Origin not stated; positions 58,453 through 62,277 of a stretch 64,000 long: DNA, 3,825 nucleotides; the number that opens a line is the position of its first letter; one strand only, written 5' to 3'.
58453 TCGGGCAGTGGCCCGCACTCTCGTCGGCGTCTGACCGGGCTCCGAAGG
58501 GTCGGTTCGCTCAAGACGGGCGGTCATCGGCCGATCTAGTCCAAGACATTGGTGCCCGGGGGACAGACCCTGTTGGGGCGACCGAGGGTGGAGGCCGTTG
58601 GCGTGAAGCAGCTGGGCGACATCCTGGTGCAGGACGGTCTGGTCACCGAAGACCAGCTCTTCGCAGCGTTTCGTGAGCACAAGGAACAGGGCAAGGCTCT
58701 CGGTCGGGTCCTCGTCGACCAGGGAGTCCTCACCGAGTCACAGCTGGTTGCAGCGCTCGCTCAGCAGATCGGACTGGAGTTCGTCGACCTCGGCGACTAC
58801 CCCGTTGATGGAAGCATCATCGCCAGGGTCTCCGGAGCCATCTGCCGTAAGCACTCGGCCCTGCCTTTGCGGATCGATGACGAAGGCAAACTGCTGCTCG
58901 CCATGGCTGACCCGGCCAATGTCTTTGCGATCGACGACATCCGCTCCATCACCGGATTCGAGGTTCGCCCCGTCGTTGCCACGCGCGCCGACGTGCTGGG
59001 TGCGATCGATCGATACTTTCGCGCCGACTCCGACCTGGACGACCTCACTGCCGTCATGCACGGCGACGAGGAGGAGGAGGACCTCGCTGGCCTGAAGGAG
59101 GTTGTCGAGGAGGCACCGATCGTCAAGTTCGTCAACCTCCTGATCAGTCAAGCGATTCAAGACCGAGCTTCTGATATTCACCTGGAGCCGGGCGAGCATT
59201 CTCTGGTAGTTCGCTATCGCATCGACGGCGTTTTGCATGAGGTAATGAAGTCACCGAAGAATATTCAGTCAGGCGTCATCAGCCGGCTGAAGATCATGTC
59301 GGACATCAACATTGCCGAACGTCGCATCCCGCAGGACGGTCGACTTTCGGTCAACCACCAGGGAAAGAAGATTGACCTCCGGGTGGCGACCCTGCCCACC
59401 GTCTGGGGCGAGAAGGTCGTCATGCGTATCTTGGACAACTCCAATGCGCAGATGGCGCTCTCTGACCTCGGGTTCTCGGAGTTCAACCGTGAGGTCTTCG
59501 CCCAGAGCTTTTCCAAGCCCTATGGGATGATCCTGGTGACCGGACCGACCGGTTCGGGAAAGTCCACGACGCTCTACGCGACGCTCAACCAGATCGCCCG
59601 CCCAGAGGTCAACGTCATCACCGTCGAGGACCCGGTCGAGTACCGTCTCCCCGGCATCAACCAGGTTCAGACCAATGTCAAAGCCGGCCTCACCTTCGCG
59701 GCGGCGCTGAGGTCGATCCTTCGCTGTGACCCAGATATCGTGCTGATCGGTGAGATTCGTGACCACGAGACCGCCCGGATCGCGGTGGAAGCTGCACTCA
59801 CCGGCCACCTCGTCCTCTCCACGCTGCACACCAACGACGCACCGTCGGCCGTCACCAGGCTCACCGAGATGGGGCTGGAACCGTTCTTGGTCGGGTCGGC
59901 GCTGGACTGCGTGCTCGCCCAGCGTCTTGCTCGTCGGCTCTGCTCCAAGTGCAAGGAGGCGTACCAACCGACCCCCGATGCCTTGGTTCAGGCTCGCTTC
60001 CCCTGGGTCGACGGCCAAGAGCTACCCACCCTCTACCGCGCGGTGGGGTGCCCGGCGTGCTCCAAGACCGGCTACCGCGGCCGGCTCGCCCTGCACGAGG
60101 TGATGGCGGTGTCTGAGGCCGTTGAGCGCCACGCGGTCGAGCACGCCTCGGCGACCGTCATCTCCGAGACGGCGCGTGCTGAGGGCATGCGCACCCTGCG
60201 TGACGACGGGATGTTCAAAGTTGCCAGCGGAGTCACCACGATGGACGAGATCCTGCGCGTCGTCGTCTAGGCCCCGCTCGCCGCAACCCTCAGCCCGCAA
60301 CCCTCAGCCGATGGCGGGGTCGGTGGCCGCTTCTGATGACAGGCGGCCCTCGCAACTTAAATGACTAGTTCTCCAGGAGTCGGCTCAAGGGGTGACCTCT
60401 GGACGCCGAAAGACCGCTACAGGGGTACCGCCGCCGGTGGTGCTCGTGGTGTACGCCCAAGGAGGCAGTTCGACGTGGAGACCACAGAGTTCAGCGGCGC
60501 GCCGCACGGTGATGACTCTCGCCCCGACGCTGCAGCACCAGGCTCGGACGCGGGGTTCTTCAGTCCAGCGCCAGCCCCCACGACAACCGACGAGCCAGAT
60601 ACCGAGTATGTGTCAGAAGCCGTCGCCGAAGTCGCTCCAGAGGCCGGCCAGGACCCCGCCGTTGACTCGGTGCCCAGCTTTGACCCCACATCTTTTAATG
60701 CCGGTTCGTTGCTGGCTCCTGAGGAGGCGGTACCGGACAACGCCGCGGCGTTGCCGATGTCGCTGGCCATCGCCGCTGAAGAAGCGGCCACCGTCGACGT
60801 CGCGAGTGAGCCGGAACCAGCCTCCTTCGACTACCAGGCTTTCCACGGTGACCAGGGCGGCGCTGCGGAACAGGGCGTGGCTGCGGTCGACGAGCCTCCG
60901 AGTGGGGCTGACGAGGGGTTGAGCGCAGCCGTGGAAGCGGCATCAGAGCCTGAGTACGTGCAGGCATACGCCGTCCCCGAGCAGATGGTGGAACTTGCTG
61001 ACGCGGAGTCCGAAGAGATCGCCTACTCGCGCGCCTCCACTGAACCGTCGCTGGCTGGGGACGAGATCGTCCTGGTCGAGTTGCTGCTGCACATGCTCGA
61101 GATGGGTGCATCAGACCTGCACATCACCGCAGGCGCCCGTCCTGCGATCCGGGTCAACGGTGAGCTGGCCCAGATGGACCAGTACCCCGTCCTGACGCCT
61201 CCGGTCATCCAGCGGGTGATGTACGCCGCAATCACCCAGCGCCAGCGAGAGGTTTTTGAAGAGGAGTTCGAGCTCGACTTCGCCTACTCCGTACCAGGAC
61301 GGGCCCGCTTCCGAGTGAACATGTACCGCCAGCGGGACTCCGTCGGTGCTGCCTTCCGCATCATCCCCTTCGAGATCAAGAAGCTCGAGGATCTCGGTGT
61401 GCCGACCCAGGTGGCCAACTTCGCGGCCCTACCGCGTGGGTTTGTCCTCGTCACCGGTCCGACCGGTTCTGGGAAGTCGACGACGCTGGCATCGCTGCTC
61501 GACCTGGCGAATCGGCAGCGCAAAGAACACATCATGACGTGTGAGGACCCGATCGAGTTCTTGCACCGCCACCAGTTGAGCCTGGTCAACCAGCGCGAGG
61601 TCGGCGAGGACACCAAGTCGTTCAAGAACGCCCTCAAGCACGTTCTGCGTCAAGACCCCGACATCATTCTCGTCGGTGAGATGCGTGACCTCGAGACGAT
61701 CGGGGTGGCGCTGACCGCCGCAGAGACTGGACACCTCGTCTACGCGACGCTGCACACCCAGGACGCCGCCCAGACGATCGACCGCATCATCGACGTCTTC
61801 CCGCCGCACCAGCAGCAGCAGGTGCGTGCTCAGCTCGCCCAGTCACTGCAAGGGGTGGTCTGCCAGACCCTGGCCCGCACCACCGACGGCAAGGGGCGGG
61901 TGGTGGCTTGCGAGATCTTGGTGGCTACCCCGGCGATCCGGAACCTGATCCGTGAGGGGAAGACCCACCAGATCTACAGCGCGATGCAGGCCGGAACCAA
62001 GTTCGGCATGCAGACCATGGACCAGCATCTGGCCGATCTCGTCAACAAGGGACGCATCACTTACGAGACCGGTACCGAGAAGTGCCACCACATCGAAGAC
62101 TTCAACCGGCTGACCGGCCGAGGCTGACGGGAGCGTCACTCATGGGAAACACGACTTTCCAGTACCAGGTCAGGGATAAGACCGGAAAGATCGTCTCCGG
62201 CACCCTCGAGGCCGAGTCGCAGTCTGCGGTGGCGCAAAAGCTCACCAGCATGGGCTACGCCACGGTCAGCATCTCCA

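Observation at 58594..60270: PilB assembly ATPase carries tandem MshEN-type motifs, predicting direct c-di-GMP control of pilus assembly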

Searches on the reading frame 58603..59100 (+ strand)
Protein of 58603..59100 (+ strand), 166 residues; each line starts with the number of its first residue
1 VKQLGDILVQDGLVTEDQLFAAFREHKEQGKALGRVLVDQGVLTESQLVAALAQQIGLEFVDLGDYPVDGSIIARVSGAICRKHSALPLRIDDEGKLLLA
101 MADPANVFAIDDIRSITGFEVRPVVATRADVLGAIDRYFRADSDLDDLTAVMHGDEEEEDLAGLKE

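Call 5: search_solved_structures(query=window:58603-59100:+, max_evalue=10, show_alignments=5)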
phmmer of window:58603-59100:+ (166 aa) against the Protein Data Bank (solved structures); distinct sequences matched with E-value up to 10: 19.
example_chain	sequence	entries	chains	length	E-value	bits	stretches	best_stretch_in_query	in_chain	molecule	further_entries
6f8l_G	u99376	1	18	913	3.3e-44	153.9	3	2-159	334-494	Type IV pilus assembly protein PilF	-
5zfr_A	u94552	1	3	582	1.3e-25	93.5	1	3-155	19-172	Type IV pilus biogenesis ATPase PilB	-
5tsg_B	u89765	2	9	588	4.7e-25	91.7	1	3-160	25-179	Type IV pilus biogenesis ATPase PilB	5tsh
6olj_C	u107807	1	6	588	4.7e-25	91.7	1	3-160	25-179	Type IV pilus biogenesis ATPase PilB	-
3jc8_Ba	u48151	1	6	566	1.4e-24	90.2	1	3-152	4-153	Type IV-A pilus assembly ATPase PilB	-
6ejf_G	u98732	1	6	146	5.5e-17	65.5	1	2-139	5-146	Type IV pilus assembly protein PilF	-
5htl_A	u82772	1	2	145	5.7e-17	65.5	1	2-139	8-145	MSHA biogenesis protein MshE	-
9g1w_A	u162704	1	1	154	2.3e-16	63.5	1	2-139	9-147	Type IV pilus assembly ATPase PilB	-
7lkm_A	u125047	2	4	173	3.8e-10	43.3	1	7-140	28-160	Pilus biogenesis protein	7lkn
7lko_B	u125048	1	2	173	5.3e-10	42.9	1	7-140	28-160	Pilus biogenesis protein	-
6ejf_J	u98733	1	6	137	6.2e-09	39.4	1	3-111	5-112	Type IV pilus assembly protein PilF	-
9gl5_A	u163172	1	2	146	7.5e-09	39.1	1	3-111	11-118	ATP-binding motif-containing protein pilF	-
8pdk_A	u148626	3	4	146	7.6e-09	39.1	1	3-111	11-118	c-di-GMP binding domain of the ATPase enzyme PilF | ATP-binding motif-containing protein pilF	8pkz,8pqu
8pfa_A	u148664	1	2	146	7.8e-09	39.1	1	3-111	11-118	c-di-GMP binding domain of the ATPase enzyme PilF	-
8pe0_A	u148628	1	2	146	1.3e-08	38.4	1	4-111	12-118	c-di-GMP binding domain of the ATPase enzyme PilF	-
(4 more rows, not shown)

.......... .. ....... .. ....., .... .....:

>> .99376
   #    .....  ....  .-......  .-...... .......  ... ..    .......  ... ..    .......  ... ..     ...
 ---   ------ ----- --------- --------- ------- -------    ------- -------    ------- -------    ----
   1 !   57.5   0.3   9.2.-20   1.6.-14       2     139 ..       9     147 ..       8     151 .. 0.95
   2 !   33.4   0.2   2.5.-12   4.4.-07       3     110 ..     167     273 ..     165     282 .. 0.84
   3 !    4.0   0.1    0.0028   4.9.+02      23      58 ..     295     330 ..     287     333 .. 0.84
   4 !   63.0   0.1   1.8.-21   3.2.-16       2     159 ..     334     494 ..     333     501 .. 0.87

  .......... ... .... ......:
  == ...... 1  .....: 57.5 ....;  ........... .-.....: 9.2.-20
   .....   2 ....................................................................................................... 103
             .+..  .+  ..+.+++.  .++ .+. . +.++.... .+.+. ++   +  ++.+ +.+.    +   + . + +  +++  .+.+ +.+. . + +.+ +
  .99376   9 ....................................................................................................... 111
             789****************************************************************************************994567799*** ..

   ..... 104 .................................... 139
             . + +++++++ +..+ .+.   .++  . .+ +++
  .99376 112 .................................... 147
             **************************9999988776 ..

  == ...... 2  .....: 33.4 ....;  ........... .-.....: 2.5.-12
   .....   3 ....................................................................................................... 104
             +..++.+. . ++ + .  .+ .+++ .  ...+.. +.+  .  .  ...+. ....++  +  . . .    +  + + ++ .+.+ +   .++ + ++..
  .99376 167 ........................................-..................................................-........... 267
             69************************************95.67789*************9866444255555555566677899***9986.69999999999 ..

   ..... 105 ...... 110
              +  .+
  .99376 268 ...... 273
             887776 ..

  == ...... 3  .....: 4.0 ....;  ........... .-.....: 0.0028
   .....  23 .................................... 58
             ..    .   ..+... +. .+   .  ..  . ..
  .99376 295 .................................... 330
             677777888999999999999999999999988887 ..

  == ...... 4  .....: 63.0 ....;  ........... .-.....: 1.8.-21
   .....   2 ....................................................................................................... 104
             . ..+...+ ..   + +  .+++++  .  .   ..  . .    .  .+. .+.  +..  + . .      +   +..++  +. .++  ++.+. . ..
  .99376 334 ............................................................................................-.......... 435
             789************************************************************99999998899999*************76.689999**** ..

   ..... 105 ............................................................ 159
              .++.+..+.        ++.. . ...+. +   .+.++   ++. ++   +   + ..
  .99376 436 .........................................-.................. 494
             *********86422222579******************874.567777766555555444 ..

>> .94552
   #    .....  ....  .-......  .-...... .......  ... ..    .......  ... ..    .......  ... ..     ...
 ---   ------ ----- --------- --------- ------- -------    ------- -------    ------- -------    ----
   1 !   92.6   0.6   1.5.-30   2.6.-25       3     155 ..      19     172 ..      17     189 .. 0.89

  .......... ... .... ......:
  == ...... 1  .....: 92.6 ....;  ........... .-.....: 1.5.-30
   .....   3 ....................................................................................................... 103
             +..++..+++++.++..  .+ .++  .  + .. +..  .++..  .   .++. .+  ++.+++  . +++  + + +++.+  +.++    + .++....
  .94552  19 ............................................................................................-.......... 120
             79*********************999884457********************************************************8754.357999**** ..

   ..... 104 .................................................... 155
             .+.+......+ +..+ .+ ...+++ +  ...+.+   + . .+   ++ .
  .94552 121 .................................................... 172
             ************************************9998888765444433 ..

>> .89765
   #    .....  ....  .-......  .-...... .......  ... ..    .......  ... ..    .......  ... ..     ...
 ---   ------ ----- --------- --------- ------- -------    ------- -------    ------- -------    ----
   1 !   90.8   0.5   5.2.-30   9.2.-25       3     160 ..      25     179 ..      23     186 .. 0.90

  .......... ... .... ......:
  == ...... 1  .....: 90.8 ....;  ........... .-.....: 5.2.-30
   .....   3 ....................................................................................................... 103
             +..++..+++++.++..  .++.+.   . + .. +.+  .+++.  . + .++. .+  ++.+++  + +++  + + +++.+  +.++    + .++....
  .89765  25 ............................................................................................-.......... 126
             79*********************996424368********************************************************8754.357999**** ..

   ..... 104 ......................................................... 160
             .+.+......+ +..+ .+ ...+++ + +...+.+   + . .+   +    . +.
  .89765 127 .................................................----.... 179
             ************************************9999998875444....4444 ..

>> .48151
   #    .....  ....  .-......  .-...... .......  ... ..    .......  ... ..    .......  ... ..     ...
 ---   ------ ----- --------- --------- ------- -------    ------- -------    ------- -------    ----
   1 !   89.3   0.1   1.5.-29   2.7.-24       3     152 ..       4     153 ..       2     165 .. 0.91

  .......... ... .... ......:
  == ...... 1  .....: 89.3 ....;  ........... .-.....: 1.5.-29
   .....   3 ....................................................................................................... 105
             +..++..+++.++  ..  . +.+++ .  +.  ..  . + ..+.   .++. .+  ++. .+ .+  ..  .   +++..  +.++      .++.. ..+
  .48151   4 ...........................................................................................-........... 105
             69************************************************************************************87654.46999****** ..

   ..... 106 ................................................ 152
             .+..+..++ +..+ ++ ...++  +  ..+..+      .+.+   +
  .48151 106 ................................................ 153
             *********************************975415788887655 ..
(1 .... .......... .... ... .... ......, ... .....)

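Call 40: predict_structure(alignment_id=A1)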
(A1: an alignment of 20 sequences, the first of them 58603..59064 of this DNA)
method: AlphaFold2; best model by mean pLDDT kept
length: 154 residues; sequences in the alignment: 20
mean_pLDDT: 88.6   pTM: 0.75
mean pLDDT of the five models: 88.6, 88.1, 87.3, 86.9, 85.3
residues with pLDDT >= 90: 104; 70-90: 35; 50-70: 15; < 50: 0
segments of 3 or more residues with pLDDT < 50: none
pLDDT, mean of each block of 10 residues (from residue 1): 85 91 88 89 92 92 88 92 96 96 93 96 95 90 57 63
secondary structure, 60 per line:
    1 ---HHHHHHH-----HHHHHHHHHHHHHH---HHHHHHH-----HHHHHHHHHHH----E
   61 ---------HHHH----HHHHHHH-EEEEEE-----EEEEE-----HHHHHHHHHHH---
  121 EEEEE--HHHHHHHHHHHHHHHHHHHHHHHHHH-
elements in order: H4-10 H16-29 H33-39 H45-55 H70-73 H78-84 E86-91 E97-101 H107-117 E121-125 H128-153

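Call 43: fold_search(model_id=the predicted structure, library=pdb)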
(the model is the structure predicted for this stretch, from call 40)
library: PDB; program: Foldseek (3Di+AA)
matches with E <= 10: 186; with E <= 0.001: 21
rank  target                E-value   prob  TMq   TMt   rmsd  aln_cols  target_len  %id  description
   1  5htl_B                5.1e-13  1.00  0.65  0.70   3.8       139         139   34  Structure of MshE with cdg (released 2016-10-05)
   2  5htl_A                1.7e-11  1.00  0.65  0.70   3.9       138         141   34  Structure of MshE with cdg (released 2016-10-05)
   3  6ejf_G                1.9e-10  1.00  0.59  0.61   4.7       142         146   33  Thermus thermophilus PilF ATPase (apoprotein form) (released 2018-08-01)
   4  8pdk_A                3.6e-10  1.00  0.65  0.71   3.8       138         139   25  X-ray structure of the Thermus thermophilus PilF-GSPIIB domain in the c-di-GMP bound state (released 2024-06-26)
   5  8pfa_A                4.1e-10  1.00  0.67  0.73   3.6       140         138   25  X-ray structure of the Thermus thermophilus K167R mutant of the PilF-GSPIIB domain in the c-di-GMP bound state (released 2024-06-26)
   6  9g1w_MODEL_1_A        6.5e-10  1.00  0.53  0.53   6.3       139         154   27  NMR solution structure of the Thermus thermophilus PilF-GSPIIA domain (released 2025-05-21)
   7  9glg_A                6.9e-10  1.00  0.65  0.71   3.7       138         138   25  X-ray structure of the Thermus thermophilus Q218E mutant of the PilF-GSPIIB domain in the c-di-GMP bound state (released 2025-06-25)
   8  9gl5_A                7.4e-10  1.00  0.66  0.73   3.7       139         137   25  X-ray structure of the Thermus thermophilus Q190E mutant of the PilF-GSPIIB domain in the c-di-GMP bound state (released 2025-06-25)
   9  7lkm_B                7.4e-10  1.00  0.62  0.63   4.7       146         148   25  The PilB(N-terminal_P70S mutant)-PilZ complex of the Type IV pilus from Xanthomonas citri (released 2021-08-11)
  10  8pfa_B                7.8e-10  1.00  0.64  0.70   4.0       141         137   26  X-ray structure of the Thermus thermophilus K167R mutant of the PilF-GSPIIB domain in the c-di-GMP bound state (released 2024-06-26)
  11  9glg_B                1.1e-09  1.00  0.65  0.71   3.9       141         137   26  X-ray structure of the Thermus thermophilus Q218E mutant of the PilF-GSPIIB domain in the c-di-GMP bound state (released 2025-06-25)
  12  7lkm_A                1.3e-09  1.00  0.65  0.67   4.2       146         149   25  The PilB(N-terminal_P70S mutant)-PilZ complex of the Type IV pilus from Xanthomonas citri (released 2021-08-11)
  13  7lkn_A                1.3e-09  1.00  0.61  0.63   4.8       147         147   25  The PilB(N-terminal_P70S mutant)-PilZ complex (SeMet) (released 2021-08-11)
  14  8pe0_A                1.4e-09  1.00  0.65  0.70   3.8       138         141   25  X-ray structure of the Thermus thermophilus K167L mutant of the PilF-GSPIIB domain in the c-di-GMP bound state (released 2024-06-26)
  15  7lko_A                1.5e-09  1.00  0.60  0.63   4.9       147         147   25  The PilB(N-terminal)-PilZ complex of the Type IV pilus from Xanthomonas citri (2.9 A) (released 2021-08-11)
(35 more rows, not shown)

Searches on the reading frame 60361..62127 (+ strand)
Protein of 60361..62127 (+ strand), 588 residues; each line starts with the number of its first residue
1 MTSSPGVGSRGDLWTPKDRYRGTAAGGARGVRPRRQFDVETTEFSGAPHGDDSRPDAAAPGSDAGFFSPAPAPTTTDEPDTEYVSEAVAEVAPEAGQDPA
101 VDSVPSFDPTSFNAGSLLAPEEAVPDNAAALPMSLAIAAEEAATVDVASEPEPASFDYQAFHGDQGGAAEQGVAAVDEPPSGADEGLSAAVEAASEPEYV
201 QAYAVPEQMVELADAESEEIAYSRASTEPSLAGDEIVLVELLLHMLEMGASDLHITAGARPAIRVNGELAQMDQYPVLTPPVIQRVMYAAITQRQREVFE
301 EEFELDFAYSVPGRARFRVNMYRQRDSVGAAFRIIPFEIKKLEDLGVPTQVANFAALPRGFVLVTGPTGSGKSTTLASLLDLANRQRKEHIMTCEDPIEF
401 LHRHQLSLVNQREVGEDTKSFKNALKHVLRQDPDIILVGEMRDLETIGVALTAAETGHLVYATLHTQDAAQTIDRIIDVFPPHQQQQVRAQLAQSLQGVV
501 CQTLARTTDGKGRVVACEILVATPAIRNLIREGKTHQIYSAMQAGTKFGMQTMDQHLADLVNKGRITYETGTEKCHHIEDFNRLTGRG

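Call 4: search_protein_families(library=pfam, proteins=[window:60361-62127:+], max_evalue=0.01)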
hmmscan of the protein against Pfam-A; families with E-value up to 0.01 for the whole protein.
window:60361-62127:+ (588 aa): 9 families
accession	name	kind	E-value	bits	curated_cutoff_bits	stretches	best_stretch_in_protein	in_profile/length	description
PF00437.27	T2SSE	-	6.5e-47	160.4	24.9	1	240-551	14-288/370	Type II/IV secretion system protein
PF13401.12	AAA_22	-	6e-06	27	27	1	359-444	5-96/130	AAA domain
PF13191.12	AAA_16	-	0.00013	23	32.6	1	360-390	25-52/167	AAA ATPase domain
PF00448.28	SRP54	-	0.00064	19.8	22.7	1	362-412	4-54/196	SRP54-type protein, GTPase domain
PF13555.12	AAA_29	-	0.0012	19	27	1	358-376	21-39/61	P-loop containing region of AAA domain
PF25199.1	nSTAND_NTPase5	-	0.0021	18.4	34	1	360-404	42-86/145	Novel STAND NTPase 5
PF13604.12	AAA_30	-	0.0029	17.8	27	0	351-386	10-45/191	AAA domain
PF00005.33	ABC_tran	-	0.005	17.9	25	1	361-436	13-80/137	ABC transporter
PF13245.12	AAA_19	-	0.005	17.4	25.1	0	354-389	6-41/134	AAA domain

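Call 39: search_protein_families(library=ncbifam, proteins=[window:60361-62124:+], max_evalue=0.001)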
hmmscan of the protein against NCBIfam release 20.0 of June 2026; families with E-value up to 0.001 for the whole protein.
window:60361-62124:+ (588 aa): 17 families
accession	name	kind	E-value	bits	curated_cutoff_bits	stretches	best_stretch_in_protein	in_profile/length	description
TIGR01420.1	pilT_fam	subfamily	3e-145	483.8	319.1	1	238-577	2-340/343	PilT/PilU family type 4a pilus ATPase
TIGR02525.1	plasmid_TraJ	equivalog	7.2e-45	153.5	368.3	1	313-531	98-323/372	plasmid transfer ATPase TraJ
TIGR02538.1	type_IV_pilB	equivalog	1.7e-43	149.1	675.65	1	344-503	297-458/564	type IV-A pilus assembly ATPase PilB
TIGR02533.1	type_II_gspE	equivalog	1.5e-41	142.6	630.25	1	353-506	237-380/486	type II secretion system ATPase GspE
TIGR02524.1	dot_icm_DotB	equivalog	4.1e-39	134.8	463.3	1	239-554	7-333/358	Dot/Icm type IV secretion system ATPase DotB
NF007755.0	PRK10436.1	equivalog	1.2e-38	133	617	1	236-506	87-356/465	type II secretion system protein GspE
NF041000.1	ATPase_ComGA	equivalog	2.1e-37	128.6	300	1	321-505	89-265/267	competence type IV pilus ATPase ComGA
NF053534.1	T4PilAsmATPsTfpB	equivalog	3.6e-35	121.4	850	1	352-506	329-473/584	type IV pilus assembly ATPase TfpB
NF058587.1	archaellum_moto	equivalog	3e-17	62.6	550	1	362-476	278-393/527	archaellum flagellar ATPase motor FlaI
TIGR03819.1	heli_sec_ATPase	hypoth_equivalog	9.2e-15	54.6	373.15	1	361-514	180-335/340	TadA family conjugal transfer-associated ATPase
TIGR02782.1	TrbB_P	equivalog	3.9e-14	52.7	304.55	1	359-510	136-284/303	P-type conjugative transfer ATPase TrbB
TIGR02788.1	VirB11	equivalog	5e-12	45.5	249.95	1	357-481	142-267/308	P-type DNA transfer ATPase VirB11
NF053672.1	bindosome_BasE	exception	8.4e-11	41.3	1000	1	360-489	271-401/512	bindosome assembly system ATPase subunit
NF010469.0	PRK13894.1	subfamily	2.6e-10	40.2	508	1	361-507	151-295/320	conjugal transfer ATPase TrbB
NF010407.0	PRK13833.1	subfamily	6.2e-09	35.7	499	1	359-516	144-295/323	conjugal transfer protein TrbB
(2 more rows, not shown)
